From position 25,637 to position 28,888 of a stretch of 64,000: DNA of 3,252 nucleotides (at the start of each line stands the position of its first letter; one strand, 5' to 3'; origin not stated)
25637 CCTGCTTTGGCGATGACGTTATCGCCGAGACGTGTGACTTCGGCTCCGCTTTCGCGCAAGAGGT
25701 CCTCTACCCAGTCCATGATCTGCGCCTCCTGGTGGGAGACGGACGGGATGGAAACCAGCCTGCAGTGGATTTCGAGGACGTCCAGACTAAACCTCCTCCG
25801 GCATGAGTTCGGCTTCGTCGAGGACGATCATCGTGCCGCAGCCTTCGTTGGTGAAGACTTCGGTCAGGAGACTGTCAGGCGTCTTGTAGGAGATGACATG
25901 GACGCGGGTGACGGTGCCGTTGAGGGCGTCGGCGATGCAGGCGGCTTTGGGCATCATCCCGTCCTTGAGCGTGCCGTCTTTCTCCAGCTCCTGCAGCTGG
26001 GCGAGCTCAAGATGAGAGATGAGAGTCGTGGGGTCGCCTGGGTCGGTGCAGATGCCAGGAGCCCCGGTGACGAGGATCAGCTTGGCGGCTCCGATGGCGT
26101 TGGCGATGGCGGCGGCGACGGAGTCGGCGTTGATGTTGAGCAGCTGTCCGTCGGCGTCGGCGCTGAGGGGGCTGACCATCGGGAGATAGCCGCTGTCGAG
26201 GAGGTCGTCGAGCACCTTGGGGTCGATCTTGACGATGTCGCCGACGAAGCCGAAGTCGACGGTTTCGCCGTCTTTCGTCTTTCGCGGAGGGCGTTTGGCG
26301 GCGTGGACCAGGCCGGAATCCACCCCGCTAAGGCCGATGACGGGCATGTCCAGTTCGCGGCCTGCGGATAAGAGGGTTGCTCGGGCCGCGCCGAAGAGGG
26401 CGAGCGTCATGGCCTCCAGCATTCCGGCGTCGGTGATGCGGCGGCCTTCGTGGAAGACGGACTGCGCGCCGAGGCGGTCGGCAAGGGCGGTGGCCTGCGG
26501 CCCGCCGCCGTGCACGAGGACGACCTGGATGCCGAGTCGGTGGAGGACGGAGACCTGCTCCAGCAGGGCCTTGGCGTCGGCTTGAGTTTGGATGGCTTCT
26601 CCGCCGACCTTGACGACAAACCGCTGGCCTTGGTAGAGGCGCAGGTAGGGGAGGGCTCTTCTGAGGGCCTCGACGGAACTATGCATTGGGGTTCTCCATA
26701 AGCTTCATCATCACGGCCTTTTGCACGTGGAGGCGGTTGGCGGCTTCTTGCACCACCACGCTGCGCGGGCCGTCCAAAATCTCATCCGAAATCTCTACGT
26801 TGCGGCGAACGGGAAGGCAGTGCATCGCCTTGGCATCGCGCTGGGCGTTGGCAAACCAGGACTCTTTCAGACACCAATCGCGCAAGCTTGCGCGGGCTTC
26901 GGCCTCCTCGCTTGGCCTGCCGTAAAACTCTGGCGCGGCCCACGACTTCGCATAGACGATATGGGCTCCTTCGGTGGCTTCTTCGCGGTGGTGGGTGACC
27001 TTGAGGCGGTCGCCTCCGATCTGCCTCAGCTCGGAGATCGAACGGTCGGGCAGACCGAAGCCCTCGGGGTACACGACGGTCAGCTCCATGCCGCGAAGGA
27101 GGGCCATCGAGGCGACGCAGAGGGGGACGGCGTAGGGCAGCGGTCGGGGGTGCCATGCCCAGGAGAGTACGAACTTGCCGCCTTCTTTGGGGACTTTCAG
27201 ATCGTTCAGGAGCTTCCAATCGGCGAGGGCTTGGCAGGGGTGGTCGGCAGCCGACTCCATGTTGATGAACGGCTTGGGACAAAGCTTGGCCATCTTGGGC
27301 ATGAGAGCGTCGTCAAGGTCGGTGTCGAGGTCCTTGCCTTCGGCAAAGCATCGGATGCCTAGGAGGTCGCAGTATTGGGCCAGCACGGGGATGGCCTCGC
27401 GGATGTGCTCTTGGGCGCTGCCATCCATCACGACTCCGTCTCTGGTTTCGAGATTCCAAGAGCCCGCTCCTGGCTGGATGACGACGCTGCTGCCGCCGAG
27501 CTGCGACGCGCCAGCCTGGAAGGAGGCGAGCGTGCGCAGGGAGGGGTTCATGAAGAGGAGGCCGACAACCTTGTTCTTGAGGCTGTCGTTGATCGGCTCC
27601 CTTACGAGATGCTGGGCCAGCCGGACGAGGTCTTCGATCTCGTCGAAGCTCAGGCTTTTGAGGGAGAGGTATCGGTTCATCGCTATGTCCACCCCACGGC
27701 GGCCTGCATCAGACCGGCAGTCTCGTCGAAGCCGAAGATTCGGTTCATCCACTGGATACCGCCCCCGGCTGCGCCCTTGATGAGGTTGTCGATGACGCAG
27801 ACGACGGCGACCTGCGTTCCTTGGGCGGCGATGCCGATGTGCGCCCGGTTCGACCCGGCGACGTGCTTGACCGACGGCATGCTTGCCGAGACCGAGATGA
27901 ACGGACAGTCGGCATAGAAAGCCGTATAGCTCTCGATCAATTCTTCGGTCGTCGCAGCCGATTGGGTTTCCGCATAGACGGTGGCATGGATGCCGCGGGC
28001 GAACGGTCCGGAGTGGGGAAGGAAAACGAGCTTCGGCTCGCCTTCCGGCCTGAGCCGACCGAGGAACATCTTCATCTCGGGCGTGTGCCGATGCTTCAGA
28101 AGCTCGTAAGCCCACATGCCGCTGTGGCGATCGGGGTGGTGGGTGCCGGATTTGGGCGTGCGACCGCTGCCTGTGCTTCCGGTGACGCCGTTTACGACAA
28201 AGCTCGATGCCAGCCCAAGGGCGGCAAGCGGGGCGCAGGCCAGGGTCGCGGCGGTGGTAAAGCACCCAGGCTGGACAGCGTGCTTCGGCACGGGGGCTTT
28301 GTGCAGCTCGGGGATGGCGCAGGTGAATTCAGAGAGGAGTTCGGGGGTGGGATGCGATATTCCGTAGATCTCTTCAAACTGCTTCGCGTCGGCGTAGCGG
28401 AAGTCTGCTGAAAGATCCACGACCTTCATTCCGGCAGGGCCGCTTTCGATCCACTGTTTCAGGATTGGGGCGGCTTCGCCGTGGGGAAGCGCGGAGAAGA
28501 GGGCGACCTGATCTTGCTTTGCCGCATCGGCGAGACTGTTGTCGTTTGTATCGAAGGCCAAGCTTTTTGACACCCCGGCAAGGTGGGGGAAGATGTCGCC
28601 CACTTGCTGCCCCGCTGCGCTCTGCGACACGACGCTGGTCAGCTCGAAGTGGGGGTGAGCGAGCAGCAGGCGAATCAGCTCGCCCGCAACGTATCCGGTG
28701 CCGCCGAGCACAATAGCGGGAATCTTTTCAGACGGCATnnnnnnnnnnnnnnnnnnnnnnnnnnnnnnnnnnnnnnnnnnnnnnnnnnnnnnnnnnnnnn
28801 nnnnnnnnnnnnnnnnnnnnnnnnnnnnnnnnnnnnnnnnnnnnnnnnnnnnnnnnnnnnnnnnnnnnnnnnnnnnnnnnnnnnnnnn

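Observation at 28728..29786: Unassigned P-loop gene wedged between argG and argC in an arginine operon that encodes no glutamate N-acyltransferase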

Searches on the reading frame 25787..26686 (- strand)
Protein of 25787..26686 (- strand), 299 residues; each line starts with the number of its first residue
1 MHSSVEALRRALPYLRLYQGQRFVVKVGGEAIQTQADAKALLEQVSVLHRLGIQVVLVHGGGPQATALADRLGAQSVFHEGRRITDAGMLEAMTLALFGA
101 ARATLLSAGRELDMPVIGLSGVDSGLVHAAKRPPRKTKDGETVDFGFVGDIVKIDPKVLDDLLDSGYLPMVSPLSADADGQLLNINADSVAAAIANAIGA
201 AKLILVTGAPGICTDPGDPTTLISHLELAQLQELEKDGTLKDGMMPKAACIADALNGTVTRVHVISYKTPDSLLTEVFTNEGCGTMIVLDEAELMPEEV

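Call 4: search_protein_families(library=pfam, proteins=[window:25787-26686:-], max_evalue=0.01)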
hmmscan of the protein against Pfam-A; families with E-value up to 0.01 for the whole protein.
window:25787-26686:- (299 aa): 1 family
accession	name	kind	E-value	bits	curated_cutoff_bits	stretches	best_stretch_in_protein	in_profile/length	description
PF00696.33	AA_kinase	-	6.4e-42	144.3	24.9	1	22-266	2-234/234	Amino acid kinase family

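Call 5: search_protein_families(library=ncbifam, proteins=[window:25787-26686:-], max_evalue=0.01)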
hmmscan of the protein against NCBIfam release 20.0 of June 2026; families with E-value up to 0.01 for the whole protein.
window:25787-26686:- (299 aa): 15 families
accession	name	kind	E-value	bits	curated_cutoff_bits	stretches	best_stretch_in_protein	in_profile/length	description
TIGR00761.1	argB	equivalog_domain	8.4e-58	195.6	151.3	1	23-264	2-231/231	acetylglutamate kinase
NF003641.0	PRK05279.1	equivalog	1.3e-47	162.6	344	1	3-294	8-296/441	amino-acid N-acetyltransferase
TIGR01890.1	N-Ac-Glu-synth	equivalog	2e-43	149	202.85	1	5-294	2-284/429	amino-acid N-acetyltransferase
NF003387.0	PRK04531.1-2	equivalog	3.3e-34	118.1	426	1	19-288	34-287/441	acetylglutamate kinase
NF010659.0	PRK14058.1-1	equivalog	8.8e-33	113.6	223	1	23-271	2-253/267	[LysW]-aminoadipate kinase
NF010661.0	PRK14058.1-3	equivalog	1.1e-28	100.1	251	1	23-286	3-269/283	acetylglutamate/acetylaminoadipate kinase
NF010662.0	PRK14058.1-4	equivalog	2.8e-26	92.3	194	1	24-274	3-251/264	[LysW]-aminoadipate/[LysW]-glutamate kinase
NF003386.0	PRK04531.1-1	equivalog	3.9e-20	72.2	417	1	20-288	40-292/442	acetylglutamate kinase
NF010660.0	PRK14058.1-2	equivalog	2.6e-08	34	241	1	24-262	3-237/249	[LysW]-aminoadipate/[LysW]-glutamate kinase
TIGR00746.1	arcC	equivalog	4.5e-08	32.5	358.25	1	185-264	208-289/309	carbamate kinase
NF009008.0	PRK12354.1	subfamily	7.5e-07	28.6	361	1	184-268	202-284/308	carbamate kinase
TIGR02076.1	pyrH_arch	equivalog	1.1e-06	28.5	158.05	1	187-287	118-221/222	UMP kinase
NF009007.0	PRK12352.1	subfamily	1.2e-06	27.7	266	1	169-288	198-314/316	carbamate kinase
NF006926.0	PRK09411.1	equivalog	2.9e-05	23.4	416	0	173-264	188-277/297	carbamate kinase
TIGR01027.1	proB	equivalog_domain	0.0003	20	186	0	187-290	145-254/363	glutamate 5-kinase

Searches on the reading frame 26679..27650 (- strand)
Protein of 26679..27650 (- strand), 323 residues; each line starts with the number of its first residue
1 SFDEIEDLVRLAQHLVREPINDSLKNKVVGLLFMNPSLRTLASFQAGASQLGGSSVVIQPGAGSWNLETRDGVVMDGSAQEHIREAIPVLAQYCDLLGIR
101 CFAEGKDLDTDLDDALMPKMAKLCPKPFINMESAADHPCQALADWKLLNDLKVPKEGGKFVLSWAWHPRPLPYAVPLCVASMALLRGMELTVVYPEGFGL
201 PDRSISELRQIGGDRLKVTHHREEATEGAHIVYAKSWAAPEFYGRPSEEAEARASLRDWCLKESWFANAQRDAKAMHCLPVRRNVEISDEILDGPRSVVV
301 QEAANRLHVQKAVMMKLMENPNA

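Call 4: search_protein_families(library=pfam, proteins=[window:26679-27650:-], max_evalue=0.01)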
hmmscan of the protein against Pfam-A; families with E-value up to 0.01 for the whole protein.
window:26679-27650:- (323 aa): 2 families
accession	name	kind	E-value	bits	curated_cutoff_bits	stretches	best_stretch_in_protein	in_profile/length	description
PF00185.30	OTCace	-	6.1e-28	98.3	29.4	1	182-315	22-155/157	Aspartate/ornithine carbamoyltransferase, Asp/Orn binding domain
PF02729.26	OTCace_N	-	1.4e-23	84.1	29.9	1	3-145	12-143/148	Aspartate/ornithine carbamoyltransferase, carbamoyl-P binding domain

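Call 5: search_protein_families(library=ncbifam, proteins=[window:26679-27650:-], max_evalue=0.01)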
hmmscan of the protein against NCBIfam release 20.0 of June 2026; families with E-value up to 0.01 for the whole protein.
window:26679-27650:- (323 aa): 16 families
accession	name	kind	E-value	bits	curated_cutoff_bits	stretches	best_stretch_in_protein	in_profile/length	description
NF003384.0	PRK04523.1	equivalog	2e-104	349.2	288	1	3-319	15-334/336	N-acetylornithine carbamoyltransferase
NF001986.0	PRK00779.1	subfamily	1.8e-49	168.6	306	1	3-319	17-305/307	ornithine carbamoyltransferase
TIGR00658.1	orni_carb_tr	equivalog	6.6e-37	127.3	280.85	1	3-318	12-303/304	ornithine carbamoyltransferase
NF011380.0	PRK14805.1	equivalog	7.6e-32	110.6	421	1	3-319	13-301/302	ornithine carbamoyltransferase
TIGR04384.1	putr_carbamoyl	exception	5.1e-31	108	500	1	4-320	12-309/330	putrescine carbamoyltransferase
TIGR00670.1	asp_carb_tr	equivalog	2.4e-19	69.6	236.95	1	3-318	12-303/304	aspartate carbamoyltransferase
NF011379.0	PRK14804.1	equivalog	3.5e-18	65.8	373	1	127-320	121-311/311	ornithine carbamoyltransferase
NF002032.1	PRK00856.1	equivalog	1.8e-17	63.5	263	2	253-317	232-296/297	aspartate carbamoyltransferase catalytic subunit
NF003286.0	PRK04284.1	subfamily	9.1e-16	57.9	515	1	4-316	19-328/332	ornithine carbamoyltransferase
NF005538.0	PRK07200.1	equivalog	2.8e-15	56.3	453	1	81-245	103-280/396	knotted carbamoyltransferase YgeW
TIGR03316.1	ygeW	equivalog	6.7e-15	54.9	500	1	80-309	99-364/391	knotted carbamoyltransferase YgeW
NF010387.0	PRK13814.1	equivalog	1e-09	37.7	660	2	266-315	251-300/310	aspartate carbamoyltransferase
NF009213.0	PRK12562.1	subfamily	1.1e-09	38.1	559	2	23-281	42-277/334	ornithine carbamoyltransferase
NF008853.0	PRK11891.1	equivalog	7.4e-09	34.7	560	1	15-318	115-398/430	aspartate carbamoyltransferase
NF006046.0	PRK08192.1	equivalog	2.9e-08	33.3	512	1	13-314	32-313/339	aspartate carbamoyltransferase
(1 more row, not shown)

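Call 20: search_solved_structures(query=window:26679-27650:-, max_evalue=1e-20, show_alignments=3)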
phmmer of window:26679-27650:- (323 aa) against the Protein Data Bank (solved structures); distinct sequences matched with E-value up to 1e-20: 22.
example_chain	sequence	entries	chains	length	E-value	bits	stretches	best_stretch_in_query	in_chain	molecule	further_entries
3m5c_A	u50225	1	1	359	2.8e-68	233.6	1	4-318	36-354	N-acetylornithine carbamoyltransferase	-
3kzc_A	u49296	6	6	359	1e-67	231.7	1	4-318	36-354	N-acetylornithine carbamoyltransferase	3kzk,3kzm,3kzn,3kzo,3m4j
3m5d_A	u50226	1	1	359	1.4e-67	231.3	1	4-318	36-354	N-acetylornithine carbamoyltransferase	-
3l05_A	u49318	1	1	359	1.9e-67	230.8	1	4-318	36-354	N-acetylornithine carbamoyltransferase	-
3m4n_A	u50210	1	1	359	1.9e-67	230.8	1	4-318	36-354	N-acetylornithine carbamoyltransferase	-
3l02_A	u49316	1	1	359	2.7e-67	230.4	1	4-318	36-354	N-acetylornithine carbamoyltransferase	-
3l04_A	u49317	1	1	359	2.7e-67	230.4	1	4-318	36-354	N-acetylornithine carbamoyltransferase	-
3l06_A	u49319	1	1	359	3.7e-67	229.9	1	4-318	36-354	N-acetylornithine carbamoyltransferase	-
2g7m_X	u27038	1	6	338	1.9e-56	194.7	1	25-320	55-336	putative ornithine carbamoyltransferase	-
1js1_X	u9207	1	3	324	3.4e-56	193.9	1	25-320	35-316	Transcarbamylase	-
2fg6_X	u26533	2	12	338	5e-56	193.3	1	25-320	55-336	putative ornithine carbamoyltransferase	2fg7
3gd5_A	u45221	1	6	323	5.3e-29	104.5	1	5-318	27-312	Ornithine carbamoyltransferase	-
2i6u_A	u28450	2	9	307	8.6e-28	100.5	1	7-319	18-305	Ornithine carbamoyltransferase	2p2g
7nnf_A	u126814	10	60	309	8.9e-28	100.5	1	7-319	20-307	Ornithine carbamoyltransferase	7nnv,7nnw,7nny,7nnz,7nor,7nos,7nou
1a1s_A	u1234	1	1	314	2e-27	99.4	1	23-318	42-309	ORNITHINE CARBAMOYLTRANSFERASE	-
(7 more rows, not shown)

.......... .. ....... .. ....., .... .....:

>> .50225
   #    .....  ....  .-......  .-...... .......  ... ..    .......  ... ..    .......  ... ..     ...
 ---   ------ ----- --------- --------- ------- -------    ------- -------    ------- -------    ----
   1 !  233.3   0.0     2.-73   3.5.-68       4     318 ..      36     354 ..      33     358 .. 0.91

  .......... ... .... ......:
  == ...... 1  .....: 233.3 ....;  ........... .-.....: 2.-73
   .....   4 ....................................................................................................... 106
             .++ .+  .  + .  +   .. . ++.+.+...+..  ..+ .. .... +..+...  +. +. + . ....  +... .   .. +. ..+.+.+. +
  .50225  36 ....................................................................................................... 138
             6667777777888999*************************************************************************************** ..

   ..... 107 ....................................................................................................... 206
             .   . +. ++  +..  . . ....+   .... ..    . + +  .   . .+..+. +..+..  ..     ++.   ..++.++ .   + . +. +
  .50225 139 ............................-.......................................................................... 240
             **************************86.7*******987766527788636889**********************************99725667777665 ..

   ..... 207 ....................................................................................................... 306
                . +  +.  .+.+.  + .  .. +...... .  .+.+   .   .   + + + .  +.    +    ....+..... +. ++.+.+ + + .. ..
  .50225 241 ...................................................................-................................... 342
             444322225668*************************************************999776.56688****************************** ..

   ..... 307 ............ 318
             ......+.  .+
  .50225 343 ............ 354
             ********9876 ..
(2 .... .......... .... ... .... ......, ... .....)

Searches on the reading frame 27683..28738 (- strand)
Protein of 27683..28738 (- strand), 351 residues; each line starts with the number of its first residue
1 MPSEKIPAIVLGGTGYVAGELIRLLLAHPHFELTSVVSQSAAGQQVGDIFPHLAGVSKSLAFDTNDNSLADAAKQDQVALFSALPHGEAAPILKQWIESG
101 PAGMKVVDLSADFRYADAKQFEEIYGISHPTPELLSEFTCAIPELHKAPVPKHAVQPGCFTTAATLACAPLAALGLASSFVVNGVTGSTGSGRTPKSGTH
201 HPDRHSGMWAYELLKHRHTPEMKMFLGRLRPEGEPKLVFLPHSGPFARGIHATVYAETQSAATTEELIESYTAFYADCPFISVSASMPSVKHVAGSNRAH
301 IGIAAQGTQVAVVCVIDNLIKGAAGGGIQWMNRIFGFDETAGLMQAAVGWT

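Call 4: search_protein_families(library=pfam, proteins=[window:27683-28738:-], max_evalue=0.01)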
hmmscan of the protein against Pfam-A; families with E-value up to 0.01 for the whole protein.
window:27683-28738:- (351 aa): 3 families
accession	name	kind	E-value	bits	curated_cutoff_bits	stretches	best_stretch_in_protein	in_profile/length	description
PF22698.1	Semialdhyde_dhC_1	-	3.5e-44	151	27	1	159-318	1-165/165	Semialdehyde dehydrogenase, dimerisation domain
PF01118.30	Semialdhyde_dh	-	1.7e-19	70.8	26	1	9-146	3-114/121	Semialdehyde dehydrogenase, NAD binding domain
PF02774.23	Semialdhyde_dhC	-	2.2e-11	44.7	26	1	169-321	2-184/184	Semialdehyde dehydrogenase, dimerisation domain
